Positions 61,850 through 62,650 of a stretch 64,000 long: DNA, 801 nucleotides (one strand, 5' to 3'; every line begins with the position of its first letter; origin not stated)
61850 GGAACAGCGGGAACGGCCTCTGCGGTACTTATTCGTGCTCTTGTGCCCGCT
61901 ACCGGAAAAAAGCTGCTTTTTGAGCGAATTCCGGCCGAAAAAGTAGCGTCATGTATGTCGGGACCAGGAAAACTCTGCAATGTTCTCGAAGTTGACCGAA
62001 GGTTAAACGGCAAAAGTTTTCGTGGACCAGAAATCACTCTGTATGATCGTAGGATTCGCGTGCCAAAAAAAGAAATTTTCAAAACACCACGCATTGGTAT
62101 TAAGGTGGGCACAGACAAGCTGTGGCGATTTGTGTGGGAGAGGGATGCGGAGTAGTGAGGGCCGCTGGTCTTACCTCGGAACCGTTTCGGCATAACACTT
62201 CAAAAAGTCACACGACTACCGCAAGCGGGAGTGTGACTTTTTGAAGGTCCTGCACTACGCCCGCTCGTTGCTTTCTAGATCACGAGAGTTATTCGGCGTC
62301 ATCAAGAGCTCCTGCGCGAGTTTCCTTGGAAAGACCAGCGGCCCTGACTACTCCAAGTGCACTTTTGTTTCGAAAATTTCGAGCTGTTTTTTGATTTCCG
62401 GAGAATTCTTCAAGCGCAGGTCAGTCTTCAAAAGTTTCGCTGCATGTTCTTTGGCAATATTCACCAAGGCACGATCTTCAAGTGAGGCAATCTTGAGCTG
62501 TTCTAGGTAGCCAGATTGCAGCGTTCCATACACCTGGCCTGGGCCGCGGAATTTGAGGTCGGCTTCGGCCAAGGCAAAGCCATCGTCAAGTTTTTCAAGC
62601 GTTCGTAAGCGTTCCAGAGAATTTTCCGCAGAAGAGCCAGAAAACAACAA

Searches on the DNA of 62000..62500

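Call 48: search_rna_families(source=window, start=62000, end=62500, threshold=evalue, max_evalue=10)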
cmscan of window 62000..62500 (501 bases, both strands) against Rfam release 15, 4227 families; matches with E-value up to 10: 2.
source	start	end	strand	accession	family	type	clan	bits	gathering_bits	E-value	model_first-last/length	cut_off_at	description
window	62188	62262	-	RF04282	mir-507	Gene; miRNA;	CL00136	19.3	79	0.23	1-82/82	no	mir-507 microRNA precursor family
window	62277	62375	-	RF02216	ZNFX1-AS1_2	Gene; lncRNA;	-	12.6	45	1.4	1-93/93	no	ZNFX1 antisense RNA 1 conserved region 2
